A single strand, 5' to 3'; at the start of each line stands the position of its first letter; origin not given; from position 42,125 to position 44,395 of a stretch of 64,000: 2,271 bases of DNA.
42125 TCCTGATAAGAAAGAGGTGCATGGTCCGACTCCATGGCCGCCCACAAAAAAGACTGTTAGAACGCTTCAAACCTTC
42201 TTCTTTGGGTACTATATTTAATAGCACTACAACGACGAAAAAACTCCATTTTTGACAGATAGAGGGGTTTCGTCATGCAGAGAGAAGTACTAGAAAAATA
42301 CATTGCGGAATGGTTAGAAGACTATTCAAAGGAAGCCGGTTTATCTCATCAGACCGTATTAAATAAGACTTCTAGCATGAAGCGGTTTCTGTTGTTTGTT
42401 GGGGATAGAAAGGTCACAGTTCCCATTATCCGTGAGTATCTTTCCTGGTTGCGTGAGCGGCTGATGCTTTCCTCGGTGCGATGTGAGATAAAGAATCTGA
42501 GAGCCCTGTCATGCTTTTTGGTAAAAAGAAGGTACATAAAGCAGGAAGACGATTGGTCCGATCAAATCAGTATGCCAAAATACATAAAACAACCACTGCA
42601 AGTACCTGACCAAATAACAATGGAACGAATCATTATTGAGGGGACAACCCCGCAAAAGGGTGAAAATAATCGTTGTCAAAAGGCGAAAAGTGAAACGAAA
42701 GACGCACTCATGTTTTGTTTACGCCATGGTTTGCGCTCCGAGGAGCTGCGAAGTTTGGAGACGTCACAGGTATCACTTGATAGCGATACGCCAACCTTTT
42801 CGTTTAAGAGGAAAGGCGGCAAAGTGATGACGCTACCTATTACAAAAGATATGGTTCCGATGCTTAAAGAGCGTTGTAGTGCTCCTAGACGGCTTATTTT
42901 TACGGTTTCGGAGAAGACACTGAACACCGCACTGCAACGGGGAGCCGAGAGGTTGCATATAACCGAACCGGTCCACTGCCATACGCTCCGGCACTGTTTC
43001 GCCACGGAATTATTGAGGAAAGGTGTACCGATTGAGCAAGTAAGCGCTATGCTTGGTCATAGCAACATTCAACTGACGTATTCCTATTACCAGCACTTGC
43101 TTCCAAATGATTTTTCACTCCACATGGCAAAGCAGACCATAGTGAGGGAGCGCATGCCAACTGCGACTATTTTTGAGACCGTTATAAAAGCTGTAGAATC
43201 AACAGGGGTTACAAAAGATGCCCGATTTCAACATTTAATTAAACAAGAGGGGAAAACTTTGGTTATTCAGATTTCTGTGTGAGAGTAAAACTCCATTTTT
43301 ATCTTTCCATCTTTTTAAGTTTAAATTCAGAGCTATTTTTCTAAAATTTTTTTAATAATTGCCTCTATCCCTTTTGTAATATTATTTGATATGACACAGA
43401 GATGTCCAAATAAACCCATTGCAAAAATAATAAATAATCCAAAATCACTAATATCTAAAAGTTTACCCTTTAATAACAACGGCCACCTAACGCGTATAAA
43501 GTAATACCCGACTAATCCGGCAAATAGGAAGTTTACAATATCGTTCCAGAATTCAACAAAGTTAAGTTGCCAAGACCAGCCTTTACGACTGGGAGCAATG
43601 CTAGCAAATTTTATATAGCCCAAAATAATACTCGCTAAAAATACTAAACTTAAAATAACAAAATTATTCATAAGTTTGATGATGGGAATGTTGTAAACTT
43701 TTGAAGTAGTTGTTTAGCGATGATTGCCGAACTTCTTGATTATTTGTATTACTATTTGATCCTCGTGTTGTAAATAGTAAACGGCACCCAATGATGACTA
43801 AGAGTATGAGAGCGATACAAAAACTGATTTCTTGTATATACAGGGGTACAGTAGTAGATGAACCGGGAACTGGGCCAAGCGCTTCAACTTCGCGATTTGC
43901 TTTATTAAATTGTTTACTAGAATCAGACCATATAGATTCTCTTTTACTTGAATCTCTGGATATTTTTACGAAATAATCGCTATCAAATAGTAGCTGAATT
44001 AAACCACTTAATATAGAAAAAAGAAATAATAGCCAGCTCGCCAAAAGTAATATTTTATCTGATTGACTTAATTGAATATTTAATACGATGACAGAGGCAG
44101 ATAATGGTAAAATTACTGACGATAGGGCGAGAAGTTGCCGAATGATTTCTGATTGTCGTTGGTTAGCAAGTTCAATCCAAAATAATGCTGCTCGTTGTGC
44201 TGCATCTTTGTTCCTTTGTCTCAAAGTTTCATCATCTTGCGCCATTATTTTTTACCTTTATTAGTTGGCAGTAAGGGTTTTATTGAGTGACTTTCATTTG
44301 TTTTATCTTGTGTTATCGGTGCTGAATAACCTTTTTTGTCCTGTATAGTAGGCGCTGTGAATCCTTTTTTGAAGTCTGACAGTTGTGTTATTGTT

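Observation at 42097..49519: tRNA-Ile-integrated ~7.4-kb mobile element bounded by a 67-bp partial-tRNA direct repeat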

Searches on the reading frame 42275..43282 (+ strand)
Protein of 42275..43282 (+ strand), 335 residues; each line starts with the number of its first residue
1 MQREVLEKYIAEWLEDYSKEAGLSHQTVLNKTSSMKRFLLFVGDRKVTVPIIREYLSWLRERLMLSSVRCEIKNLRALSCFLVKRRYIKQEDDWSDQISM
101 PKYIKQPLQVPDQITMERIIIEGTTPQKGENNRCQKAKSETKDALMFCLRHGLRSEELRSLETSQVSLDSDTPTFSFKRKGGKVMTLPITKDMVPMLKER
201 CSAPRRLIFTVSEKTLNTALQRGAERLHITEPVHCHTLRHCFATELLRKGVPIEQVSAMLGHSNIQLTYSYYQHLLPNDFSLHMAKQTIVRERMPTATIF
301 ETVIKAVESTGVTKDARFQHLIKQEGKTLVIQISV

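Call 7: search_protein_families(library=pfam, proteins=[window:42275-43282:+], max_evalue=0.1)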
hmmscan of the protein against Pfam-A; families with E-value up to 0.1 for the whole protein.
window:42275-43282:+ (335 aa): 4 families
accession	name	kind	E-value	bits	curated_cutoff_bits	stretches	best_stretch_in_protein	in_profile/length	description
PF00589.27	Phage_integrase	-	1e-24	87.6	27.1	1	135-276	18-169/172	Phage integrase family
PF02899.23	Phage_int_SAM_1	-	0.00075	20.2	22.3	1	10-85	1-82/83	Phage integrase, N-terminal SAM-like domain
PF13102.12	Phage_int_SAM_5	-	0.026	15.3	22.3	1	8-91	4-91/98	Phage integrase SAM-like domain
PF05218.19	DUF713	-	0.087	13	24.5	0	78-100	17-39/185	Protein of unknown function (DUF713)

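Call 8: search_protein_families(library=phrogs, proteins=[window:42275-43282:+], max_evalue=0.01)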
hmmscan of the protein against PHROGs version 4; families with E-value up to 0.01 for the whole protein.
window:42275-43282:+ (335 aa): 7 families
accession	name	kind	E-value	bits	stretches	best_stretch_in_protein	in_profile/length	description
phrog_1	-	integration and excision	1.9e-35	124.2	1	6-280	166-440/611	integrase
phrog_216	-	integration and excision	4.7e-23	82.7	1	140-281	75-230/301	integrase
phrog_7685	-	integration and excision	2e-11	44.9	1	186-277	130-225/240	integrase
phrog_23271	-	unknown function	2.4e-09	38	1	233-273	9-49/67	-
phrog_7269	-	integration and excision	1.5e-06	29.1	1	211-287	8-81/89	integrase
phrog_34557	-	integration and excision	5.2e-06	27.3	1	220-273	116-165/183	integrase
phrog_25190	-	integration and excision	0.0001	23.6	1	206-293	21-105/109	integrase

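Call 10: find_encoding_contigs(protein=window:42275-43282:+, flank=10000, max_places=10)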
Protein window:42275-43282:+ (335 aa): no gene with exactly this product is on record in the collection.

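Call 20: find_homologous_proteins(query=window:42275-43282:+, max_evalue=1e-10)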
Query window:42275-43282:+ (335 aa): 9 proteins with E <= 1e-10 among 1474 candidates.
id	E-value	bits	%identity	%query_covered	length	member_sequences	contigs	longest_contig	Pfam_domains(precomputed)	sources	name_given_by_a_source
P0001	1.8e-219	745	100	100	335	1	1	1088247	PF00589.28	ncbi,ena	-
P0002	1.7e-172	591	87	90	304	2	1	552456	PF00589.28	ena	-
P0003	1.7e-155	535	87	80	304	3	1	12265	PF00589.28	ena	-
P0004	1.8e-140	486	85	74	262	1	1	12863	PF00589.28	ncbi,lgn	-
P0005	2.4e-122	426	61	98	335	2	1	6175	PF00589.28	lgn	-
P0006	8.6e-122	424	60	100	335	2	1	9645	PF00589.28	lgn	-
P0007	1.9e-120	420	59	99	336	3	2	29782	PF00589.28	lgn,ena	-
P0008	6.8e-118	411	57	100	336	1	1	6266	PF00589.28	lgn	-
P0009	1.6e-11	62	28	79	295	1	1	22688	PF13495.13,PF00589.28,PF02899.24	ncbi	-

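Call 21: find_encoding_contigs(protein=P0003, flank=10000, max_places=4)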
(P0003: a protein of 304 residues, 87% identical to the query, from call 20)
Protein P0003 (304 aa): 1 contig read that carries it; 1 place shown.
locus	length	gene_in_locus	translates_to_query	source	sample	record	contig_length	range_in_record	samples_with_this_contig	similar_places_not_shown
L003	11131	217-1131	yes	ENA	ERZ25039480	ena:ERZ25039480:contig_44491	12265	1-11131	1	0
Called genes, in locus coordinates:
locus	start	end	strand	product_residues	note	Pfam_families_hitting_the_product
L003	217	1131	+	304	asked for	PF00589:Phage_integrase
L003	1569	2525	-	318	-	-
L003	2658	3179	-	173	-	PF13589:HATPase_c_3 (weak)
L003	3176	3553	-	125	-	-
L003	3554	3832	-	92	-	-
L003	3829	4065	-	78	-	-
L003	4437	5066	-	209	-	-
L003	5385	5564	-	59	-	-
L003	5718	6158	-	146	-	-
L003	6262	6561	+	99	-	-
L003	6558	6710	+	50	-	-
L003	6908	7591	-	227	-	-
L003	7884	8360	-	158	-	-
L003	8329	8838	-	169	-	-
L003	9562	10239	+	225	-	-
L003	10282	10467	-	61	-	-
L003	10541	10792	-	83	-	-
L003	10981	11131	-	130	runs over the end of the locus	PF13175:AAA_15, PF13304:AAA_21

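Call 22: find_encoding_contigs(protein=P0004, flank=10000, max_places=4)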
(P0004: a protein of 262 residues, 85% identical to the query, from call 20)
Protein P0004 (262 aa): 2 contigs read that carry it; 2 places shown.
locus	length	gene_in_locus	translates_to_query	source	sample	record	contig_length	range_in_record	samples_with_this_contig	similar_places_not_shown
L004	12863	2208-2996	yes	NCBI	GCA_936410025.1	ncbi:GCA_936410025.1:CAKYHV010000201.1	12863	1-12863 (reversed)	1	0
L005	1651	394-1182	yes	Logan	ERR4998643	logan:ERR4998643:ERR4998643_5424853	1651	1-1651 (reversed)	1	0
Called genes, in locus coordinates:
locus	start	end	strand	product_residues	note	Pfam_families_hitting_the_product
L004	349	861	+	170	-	PF14528:LAGLIDADG_3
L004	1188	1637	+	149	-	PF07884:VKOR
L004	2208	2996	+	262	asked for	PF00589:Phage_integrase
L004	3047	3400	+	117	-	-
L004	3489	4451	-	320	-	PF04471:Mrr_cat, PF13156:Mrr_cat_2 (weak), PF22722:NA-iREase1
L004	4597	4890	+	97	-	PF11950:DUF3467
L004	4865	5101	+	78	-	PF04255:DUF433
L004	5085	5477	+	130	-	-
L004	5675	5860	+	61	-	-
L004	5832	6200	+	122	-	-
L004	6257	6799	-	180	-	-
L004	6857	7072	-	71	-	-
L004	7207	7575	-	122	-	-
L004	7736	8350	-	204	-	-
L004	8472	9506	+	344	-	-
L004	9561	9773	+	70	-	-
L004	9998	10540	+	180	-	-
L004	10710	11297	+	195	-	-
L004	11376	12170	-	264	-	PF01988:VIT1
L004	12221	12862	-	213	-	?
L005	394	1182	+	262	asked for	PF00589:Phage_integrase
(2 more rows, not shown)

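Call 23: find_encoding_contigs(protein=P0007, flank=10000, max_places=4)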
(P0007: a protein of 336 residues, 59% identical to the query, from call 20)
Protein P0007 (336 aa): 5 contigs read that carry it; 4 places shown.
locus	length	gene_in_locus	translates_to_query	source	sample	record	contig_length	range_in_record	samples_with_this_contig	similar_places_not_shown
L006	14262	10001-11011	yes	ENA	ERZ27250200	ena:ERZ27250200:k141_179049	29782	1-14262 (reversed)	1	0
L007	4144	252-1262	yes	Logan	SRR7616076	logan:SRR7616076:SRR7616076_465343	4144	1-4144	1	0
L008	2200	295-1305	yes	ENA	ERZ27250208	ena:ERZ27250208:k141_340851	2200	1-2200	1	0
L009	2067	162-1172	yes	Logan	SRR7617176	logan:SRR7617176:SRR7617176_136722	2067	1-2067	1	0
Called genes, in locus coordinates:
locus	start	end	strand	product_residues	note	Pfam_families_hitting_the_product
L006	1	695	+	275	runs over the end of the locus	PF13462:Thioredoxin_4, PF01323:DSBA (weak)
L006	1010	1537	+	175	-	PF00588:SpoU_methylase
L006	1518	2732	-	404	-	PF04055:Radical_SAM, PF13186:SPASM (weak)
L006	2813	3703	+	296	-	PF00665:rve (weak), PF13683:rve_3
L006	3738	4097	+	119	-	-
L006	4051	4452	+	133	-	PF01636:APH (weak)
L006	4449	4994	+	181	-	-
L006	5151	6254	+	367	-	PF00438:S-AdoMet_synt_N, PF02772:S-AdoMet_synt_M, PF02773:S-AdoMet_synt_C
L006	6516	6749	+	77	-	-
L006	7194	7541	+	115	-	PF03161:LAGLIDADG_2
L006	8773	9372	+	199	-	PF00961:LAGLIDADG_1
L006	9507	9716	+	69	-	-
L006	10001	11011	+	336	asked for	PF00589:Phage_integrase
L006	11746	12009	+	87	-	-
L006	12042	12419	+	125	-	-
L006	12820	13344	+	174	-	PF00188:CAP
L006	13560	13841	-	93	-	-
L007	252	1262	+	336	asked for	PF00589:Phage_integrase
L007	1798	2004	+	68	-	-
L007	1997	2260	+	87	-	-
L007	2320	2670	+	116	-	-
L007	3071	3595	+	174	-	PF00188:CAP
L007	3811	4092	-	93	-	-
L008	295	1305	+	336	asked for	PF00589:Phage_integrase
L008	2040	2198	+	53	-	?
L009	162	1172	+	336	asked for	PF00589:Phage_integrase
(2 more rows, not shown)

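Call 38: search_protein_families(library=padloc, proteins=[window:42275-43282:+], max_evalue=0.01)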
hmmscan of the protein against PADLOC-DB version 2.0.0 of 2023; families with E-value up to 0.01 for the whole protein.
window:42275-43282:+ (335 aa): 0 families

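Call 39: search_protein_families(library=ncbifam, proteins=[window:42275-43282:+], max_evalue=0.01)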
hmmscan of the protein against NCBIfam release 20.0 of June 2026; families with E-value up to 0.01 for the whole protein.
window:42275-43282:+ (335 aa): 11 families
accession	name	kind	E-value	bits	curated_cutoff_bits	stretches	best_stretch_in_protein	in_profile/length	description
NF040815.2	recomb_XerA_Arch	equivalog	2.7e-24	86.2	220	1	19-273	8-253/263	site-specific tyrosine recombinase/integron integrase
TIGR02224.1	recomb_XerC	equivalog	1.3e-20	74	335.15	1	12-272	2-275/295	tyrosine recombinase XerC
TIGR02225.1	recomb_XerD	equivalog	2.5e-20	73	329.6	1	12-274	2-273/290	site-specific tyrosine recombinase XerD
NF001399.0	PRK00283.1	subfamily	3.2e-17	62.7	279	1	6-271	5-280/300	tyrosine recombinase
TIGR02249.1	integrase_gron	subfamily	6.5e-17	61.9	265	1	211-276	237-301/315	integron integrase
NF011946.0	PRK15417.1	equivalog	7.8e-13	48.3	435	1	211-276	252-316/337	integron integrase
NF002331.0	PRK01287.1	subfamily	3.8e-11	42.6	371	1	3-273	23-311/365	site-specific tyrosine recombinase XerC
NF003462.0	PRK05084.1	equivalog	1.1e-08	34.2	267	1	148-272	204-342/360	tyrosine recombinase XerS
NF007370.0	PRK09870.1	subfamily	7e-05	22.5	221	1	146-271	39-176/200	tyrosine-type DNA invertase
NF007371.0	PRK09871.1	subfamily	0.0017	17.9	222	0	232-271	132-171/198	tyrosine-type DNA invertase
NF041502.1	integrase_1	equivalog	0.004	15.9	350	0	215-274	305-360/484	site-specific integrase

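Call 47: find_related_loci(query=A1, collection=metagenome_contigs, flank=10000)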
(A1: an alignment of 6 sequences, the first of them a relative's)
Query A1 (335 aa) in metagenome_contigs; peptide patterns used: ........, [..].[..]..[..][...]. (x = any residue, [..] = any of these).
204 stretches matched a pattern; 2 encode a relative of the query (tblastn E <= 1e-3); 2 distinct loci.
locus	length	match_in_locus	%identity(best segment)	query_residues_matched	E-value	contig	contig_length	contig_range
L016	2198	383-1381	59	1-333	2e-140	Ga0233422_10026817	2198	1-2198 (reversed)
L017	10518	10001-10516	62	5-176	7e-68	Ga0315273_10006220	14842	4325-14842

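Call 48: find_related_loci(query=A1, collection=viral_contigs, flank=10000)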
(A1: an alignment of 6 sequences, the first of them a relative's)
Query A1 (335 aa) in viral_contigs; peptide patterns used: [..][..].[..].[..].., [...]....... (x = any residue, [..] = any of these).
45 stretches matched a pattern, but none encodes a relative of the query by tblastn (E <= 1e-3).

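Call 83: search_protein_families(library=phrogs, proteins=[L004:8472-9506:+, L004:9998-10540:+, L004:7736-8350:-, L003:1569-2525:-, L003:6908-7591:-, L003:9562-10239:+], max_evalue=0.001)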
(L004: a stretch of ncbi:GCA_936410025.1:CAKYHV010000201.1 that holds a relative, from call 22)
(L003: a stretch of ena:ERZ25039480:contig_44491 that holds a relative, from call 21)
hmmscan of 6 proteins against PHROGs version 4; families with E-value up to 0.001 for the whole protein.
L004:8472-9506:+ (344 aa): 0 families

L004:9998-10540:+ (180 aa): 0 families

L004:7736-8350:- (204 aa): 1 family
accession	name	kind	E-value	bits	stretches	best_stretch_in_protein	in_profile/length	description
phrog_10681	-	unknown function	0.00032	21.1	0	36-89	138-192/358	-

L003:1569-2525:- (318 aa): 0 families

L003:6908-7591:- (227 aa): 1 family
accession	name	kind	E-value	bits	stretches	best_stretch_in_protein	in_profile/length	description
phrog_23546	-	unknown function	0.00061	20.2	1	2-48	2-50/244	-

L003:9562-10239:+ (225 aa): 2 families
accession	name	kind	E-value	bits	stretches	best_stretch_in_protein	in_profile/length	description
phrog_4776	-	unknown function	5.6e-34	118.9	1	16-177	68-234/237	-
phrog_25265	-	unknown function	6.1e-17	63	1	44-167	24-146/151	-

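Call 89: search_solved_structures(query=window:42275-43282:+, max_evalue=0.00001, show_alignments=2)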
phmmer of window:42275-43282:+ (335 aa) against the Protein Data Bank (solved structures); distinct sequences matched with E-value up to 0.00001: 3.
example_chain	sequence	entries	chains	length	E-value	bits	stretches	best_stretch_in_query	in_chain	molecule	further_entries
2a3v_A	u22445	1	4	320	6.5e-13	51.7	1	211-277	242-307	site-specific recombinase IntI4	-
1aih_A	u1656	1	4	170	1.1e-07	34.6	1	145-279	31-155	HP1 INTEGRASE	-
4a8e_A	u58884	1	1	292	8.3e-07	31.7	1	132-272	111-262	PROBABLE TYROSINE RECOMBINASE XERC-LIKE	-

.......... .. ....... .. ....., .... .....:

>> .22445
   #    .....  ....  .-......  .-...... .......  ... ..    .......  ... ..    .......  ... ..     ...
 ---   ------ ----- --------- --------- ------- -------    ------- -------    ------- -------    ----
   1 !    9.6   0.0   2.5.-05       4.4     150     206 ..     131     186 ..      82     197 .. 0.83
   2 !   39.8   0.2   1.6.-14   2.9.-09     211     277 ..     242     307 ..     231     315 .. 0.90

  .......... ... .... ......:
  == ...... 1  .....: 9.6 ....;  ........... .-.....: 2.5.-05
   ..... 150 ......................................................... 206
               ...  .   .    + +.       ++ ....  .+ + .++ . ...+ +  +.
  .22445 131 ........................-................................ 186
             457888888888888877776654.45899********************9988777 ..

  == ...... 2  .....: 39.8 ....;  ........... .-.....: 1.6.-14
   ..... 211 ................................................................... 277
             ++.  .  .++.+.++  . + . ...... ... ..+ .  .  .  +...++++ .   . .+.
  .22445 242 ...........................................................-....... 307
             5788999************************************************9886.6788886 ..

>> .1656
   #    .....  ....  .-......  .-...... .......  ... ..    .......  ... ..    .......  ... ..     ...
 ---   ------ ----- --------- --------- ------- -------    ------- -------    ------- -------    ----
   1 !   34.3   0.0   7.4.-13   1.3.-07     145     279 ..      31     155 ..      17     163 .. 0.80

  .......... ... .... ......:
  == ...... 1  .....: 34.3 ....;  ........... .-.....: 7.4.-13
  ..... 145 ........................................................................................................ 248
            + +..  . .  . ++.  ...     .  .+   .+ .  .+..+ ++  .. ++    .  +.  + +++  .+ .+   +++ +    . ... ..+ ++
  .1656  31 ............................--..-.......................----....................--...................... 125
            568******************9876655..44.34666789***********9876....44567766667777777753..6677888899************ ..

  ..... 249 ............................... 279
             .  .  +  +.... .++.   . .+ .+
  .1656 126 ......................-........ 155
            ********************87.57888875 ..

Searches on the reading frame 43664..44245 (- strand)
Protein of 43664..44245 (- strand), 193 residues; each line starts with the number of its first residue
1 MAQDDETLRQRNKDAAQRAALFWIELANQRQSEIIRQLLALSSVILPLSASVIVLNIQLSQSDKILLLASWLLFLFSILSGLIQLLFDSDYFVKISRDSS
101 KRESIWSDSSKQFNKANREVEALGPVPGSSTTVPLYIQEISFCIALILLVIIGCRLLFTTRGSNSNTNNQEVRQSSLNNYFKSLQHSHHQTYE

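Call 7: search_protein_families(library=pfam, proteins=[window:43664-44245:-], max_evalue=0.1)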
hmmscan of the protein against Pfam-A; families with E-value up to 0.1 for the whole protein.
window:43664-44245:- (193 aa): 5 families
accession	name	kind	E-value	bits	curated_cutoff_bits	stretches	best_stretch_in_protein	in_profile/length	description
PF08552.16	Kei1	-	0.0025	18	25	1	38-151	45-160/181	Inositolphosphorylceramide synthase subunit Kei1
PF16118.10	DUF4834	-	0.042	15.2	27.8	0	66-117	9-54/99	Domain of unknown function (DUF4834)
PF08285.16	DPM3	-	0.058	14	25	0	30-80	3-52/90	Dolichol-phosphate mannosyltransferase subunit 3 (DPM3)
PF02659.21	Mntp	-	0.067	13.4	24.4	0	132-174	31-73/152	Putative manganese efflux pump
PF09605.15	Trep_Strep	-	0.079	13.4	28.7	0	40-105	81-144/185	Hypothetical bacterial integral membrane protein (Trep_Strep)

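Call 8: search_protein_families(library=phrogs, proteins=[window:43664-44245:-], max_evalue=0.01)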
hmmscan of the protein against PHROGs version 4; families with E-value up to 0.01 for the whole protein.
window:43664-44245:- (193 aa): 0 families

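Call 38: search_protein_families(library=padloc, proteins=[window:43664-44245:-], max_evalue=0.01)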
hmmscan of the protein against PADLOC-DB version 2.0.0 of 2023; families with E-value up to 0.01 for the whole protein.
window:43664-44245:- (193 aa): 0 families

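Call 39: search_protein_families(library=ncbifam, proteins=[window:43664-44245:-], max_evalue=0.01)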
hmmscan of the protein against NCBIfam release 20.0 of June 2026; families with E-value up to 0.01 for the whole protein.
window:43664-44245:- (193 aa): 1 family
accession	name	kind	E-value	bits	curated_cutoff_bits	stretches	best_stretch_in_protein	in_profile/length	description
TIGR04402.2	mob_CxxC_CxxC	subfamily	0.0005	20.4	70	0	29-116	22-110/180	mobilome CxxCx(11)CxxC protein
